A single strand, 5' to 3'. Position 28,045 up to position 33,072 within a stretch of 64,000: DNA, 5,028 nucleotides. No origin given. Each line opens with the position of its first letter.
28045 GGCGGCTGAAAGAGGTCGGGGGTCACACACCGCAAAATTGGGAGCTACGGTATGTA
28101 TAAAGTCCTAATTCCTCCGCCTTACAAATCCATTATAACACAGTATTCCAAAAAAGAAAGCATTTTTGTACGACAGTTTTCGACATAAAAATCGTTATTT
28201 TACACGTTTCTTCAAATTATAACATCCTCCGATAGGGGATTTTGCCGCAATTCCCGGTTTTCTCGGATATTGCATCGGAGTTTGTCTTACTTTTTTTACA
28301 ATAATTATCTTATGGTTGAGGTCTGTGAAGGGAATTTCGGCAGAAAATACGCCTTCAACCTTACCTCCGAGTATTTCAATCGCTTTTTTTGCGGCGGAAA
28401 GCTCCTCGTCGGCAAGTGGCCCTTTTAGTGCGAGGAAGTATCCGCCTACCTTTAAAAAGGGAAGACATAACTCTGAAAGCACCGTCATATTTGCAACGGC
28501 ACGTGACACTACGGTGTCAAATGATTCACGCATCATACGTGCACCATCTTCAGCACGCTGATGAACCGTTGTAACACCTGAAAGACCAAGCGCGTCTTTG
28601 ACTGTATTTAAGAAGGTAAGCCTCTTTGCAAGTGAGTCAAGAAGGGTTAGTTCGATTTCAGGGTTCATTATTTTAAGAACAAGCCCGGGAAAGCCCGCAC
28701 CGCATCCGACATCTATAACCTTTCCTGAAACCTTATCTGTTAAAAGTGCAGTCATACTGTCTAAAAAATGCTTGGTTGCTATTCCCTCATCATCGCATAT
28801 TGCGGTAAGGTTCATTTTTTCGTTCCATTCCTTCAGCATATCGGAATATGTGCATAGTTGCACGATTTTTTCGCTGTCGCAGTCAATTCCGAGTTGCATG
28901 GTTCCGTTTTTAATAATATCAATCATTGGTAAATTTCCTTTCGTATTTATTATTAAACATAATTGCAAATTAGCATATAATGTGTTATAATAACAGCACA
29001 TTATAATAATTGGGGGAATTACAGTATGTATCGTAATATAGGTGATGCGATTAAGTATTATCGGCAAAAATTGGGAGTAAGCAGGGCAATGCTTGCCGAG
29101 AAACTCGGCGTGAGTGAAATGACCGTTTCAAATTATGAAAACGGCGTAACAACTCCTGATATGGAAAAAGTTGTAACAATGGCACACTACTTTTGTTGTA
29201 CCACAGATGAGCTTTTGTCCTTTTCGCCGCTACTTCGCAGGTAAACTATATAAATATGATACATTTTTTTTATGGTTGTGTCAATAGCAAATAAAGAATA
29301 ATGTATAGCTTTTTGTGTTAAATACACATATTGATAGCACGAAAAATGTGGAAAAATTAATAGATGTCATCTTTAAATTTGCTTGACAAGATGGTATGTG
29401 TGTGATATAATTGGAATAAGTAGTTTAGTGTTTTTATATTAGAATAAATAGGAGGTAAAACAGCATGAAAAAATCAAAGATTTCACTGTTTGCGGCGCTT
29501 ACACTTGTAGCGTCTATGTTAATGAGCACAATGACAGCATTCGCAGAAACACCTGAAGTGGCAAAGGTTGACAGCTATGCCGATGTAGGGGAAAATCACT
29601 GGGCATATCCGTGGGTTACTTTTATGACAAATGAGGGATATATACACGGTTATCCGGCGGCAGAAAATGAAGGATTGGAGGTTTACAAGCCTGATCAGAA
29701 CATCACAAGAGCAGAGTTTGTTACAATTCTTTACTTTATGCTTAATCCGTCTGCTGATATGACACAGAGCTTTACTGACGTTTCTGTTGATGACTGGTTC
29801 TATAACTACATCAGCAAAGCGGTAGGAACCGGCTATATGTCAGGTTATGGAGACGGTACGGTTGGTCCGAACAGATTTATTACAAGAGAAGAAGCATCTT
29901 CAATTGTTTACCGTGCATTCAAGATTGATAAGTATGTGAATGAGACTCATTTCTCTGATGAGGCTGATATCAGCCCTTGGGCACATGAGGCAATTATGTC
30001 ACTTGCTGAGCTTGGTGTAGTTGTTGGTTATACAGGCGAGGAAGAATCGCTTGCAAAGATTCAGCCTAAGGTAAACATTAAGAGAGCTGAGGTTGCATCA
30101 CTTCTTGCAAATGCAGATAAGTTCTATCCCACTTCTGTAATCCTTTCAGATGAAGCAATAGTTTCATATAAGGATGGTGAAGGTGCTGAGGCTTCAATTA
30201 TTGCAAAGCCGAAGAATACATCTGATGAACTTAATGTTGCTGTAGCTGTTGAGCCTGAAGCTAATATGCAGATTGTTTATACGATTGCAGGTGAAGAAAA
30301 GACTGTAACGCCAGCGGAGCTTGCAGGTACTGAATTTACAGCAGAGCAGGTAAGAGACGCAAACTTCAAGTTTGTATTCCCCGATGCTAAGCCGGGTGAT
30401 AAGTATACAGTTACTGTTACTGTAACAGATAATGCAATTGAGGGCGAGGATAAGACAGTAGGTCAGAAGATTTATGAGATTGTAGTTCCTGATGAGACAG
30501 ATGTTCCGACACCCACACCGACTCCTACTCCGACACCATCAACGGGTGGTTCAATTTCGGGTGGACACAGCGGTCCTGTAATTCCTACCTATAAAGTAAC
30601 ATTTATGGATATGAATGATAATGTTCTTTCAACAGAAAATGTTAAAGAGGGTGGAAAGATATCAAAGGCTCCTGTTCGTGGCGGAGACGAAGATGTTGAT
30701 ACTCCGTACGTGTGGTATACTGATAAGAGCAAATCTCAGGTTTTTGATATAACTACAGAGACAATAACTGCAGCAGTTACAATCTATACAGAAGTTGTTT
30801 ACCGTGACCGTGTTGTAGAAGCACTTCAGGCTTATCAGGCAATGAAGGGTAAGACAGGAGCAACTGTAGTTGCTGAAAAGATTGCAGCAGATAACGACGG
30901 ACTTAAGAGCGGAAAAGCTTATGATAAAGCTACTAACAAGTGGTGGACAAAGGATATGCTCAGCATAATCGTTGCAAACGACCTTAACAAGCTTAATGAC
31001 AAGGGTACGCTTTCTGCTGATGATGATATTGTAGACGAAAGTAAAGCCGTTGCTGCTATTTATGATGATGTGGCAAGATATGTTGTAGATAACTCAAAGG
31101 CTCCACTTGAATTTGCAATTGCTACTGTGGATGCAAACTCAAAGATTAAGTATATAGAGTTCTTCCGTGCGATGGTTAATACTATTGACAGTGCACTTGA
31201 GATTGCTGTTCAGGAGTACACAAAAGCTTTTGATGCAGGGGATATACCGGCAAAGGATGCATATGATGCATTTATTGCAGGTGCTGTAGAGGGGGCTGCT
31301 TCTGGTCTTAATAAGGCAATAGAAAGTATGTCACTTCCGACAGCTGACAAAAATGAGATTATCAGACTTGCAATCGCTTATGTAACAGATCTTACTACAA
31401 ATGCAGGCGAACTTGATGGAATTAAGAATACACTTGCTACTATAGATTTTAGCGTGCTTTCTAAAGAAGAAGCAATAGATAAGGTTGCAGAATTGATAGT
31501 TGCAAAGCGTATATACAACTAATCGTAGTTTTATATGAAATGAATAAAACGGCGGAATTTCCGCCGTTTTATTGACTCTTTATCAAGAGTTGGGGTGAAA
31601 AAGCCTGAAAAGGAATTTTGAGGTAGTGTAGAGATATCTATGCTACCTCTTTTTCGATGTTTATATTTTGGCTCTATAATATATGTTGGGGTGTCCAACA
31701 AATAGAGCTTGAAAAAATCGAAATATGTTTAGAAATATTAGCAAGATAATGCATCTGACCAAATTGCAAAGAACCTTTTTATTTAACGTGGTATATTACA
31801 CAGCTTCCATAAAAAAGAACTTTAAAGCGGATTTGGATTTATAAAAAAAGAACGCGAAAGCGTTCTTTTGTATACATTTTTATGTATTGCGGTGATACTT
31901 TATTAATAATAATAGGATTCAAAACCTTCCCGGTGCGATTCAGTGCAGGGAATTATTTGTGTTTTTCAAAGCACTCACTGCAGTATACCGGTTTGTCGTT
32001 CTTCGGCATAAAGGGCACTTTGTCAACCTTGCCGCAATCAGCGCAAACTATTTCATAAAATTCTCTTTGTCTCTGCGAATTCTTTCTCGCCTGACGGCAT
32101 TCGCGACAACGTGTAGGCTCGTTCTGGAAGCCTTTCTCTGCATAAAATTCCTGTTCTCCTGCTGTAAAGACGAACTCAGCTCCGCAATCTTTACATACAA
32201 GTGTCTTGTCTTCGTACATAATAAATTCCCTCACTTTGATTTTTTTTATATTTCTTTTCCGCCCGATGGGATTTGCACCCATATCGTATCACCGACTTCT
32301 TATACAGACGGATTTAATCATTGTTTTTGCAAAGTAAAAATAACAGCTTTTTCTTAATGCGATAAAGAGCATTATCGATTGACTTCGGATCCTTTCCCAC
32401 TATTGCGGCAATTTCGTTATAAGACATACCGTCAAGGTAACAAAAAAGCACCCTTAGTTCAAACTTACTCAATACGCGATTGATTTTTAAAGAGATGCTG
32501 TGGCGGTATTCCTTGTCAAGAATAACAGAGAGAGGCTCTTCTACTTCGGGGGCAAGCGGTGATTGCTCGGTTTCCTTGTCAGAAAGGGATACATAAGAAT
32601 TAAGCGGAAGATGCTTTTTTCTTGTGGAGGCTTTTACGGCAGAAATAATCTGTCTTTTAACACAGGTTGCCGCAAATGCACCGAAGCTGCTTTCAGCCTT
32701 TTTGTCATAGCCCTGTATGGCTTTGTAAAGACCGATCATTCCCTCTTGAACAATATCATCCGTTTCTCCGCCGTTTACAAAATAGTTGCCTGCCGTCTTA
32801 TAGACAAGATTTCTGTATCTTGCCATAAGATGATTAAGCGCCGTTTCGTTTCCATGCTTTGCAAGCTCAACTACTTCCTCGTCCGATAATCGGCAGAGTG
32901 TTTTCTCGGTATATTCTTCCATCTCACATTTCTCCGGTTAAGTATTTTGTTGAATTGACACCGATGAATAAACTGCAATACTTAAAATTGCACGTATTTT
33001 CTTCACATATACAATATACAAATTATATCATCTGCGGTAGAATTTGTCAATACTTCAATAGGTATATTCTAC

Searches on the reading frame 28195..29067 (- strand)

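Call 23: search_protein_families(library=pfam, proteins=[window:28195-29067:-], max_evalue=0.00001)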
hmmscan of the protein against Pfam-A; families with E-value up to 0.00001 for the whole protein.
window:28195-29067:- (290 aa): 3 families
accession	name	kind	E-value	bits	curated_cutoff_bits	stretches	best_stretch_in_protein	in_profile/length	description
PF02527.21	GidB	-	1.5e-50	171.5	27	1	70-241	4-174/184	rRNA small subunit methyltransferase G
PF13847.12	Methyltransf_31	-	1.1e-09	38.6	27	1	114-212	4-108/145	Methyltransferase domain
PF05175.20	MTS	-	3.7e-09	36.9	23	1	91-188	5-104/170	Methyltransferase small domain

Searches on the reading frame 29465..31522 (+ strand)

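Call 23: search_protein_families(library=pfam, proteins=[window:29465-31522:+], max_evalue=0.00001)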
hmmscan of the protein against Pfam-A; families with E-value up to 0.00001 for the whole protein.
window:29465-31522:+ (685 aa): 1 family
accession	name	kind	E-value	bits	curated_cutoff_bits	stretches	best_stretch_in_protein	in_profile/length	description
PF00395.25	SLH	-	4.5e-28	97.4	20.8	2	102-144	1-43/44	S-layer homology domain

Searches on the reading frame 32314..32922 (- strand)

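Call 23: search_protein_families(library=pfam, proteins=[window:32314-32922:-], max_evalue=0.00001)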
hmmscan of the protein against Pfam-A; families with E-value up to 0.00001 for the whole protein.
window:32314-32922:- (202 aa): 2 families
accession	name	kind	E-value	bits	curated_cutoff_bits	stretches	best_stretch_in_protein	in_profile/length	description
PF04542.20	Sigma70_r2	-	9.3e-16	57.8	24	1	32-101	1-70/71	Sigma-70 region 2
PF08281.18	Sigma70_r4_2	-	2.1e-08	34.1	25.7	1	158-193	19-54/54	Sigma-70, region 4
